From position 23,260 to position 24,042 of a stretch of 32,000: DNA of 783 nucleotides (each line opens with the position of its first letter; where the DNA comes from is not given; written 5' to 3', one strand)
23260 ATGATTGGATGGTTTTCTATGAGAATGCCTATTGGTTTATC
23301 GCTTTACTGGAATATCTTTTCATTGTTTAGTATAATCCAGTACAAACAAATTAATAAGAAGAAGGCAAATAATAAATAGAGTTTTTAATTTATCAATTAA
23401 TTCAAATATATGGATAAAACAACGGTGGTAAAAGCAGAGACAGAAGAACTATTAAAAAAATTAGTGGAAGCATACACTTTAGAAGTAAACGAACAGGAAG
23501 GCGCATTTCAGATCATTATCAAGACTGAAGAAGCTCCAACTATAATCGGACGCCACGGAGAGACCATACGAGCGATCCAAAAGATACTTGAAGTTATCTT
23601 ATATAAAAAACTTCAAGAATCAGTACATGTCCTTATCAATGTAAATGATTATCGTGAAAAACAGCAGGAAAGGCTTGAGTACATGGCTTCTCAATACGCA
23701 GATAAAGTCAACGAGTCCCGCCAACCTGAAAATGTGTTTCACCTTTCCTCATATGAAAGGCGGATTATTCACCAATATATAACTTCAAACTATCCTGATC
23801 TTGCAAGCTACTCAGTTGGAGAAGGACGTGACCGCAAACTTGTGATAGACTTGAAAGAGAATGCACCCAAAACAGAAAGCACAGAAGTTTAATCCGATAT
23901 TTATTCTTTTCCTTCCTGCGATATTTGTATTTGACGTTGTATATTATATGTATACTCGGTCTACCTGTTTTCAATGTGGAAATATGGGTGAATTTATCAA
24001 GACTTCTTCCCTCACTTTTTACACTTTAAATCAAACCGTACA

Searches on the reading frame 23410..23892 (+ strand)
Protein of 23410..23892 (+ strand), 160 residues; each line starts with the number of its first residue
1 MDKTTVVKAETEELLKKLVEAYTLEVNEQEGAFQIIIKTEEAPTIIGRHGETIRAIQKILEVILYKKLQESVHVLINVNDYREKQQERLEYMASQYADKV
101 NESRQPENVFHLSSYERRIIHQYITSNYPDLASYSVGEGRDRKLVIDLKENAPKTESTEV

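Call 5: search_protein_families(library=pfam, proteins=[window:23410-23892:+], max_evalue=0.01)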
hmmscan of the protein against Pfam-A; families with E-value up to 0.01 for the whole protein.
window:23410-23892:+ (160 aa): 4 families
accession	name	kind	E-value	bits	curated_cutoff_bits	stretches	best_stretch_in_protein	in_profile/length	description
PF01424.28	R3H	-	5.9e-13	49.1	26.8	1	88-146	2-58/60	R3H domain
PF13083.13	KH_KhpA-B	-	1e-09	38.6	32.1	1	12-75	5-72/73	KhpA/KhpB, KH domain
PF07650.23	KH_2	-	5.9e-06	26.5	22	1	20-74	14-68/78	KH domain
PF00013.35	KH_1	-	0.00066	19.8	21.5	1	34-58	3-27/66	KH domain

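Call 6: search_protein_families(library=ncbifam, proteins=[window:23410-23892:+], max_evalue=0.01)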
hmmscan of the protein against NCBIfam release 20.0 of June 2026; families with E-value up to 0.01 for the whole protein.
window:23410-23892:+ (160 aa): 3 families
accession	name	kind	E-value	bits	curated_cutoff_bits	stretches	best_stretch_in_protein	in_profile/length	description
NF041568.1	Jag_EloR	equivalog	6.6e-28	98.1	145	1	9-147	60-202/203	RNA-binding cell elongation regulator Jag/EloR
NF003219.0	PRK04191.1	equivalog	0.00013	21.4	147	1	23-62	32-71/229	30S ribosomal protein S3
TIGR01008.1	uS3_euk_arch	equivalog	0.0012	18.6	150.25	1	6-62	10-69/195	30S ribosomal protein S3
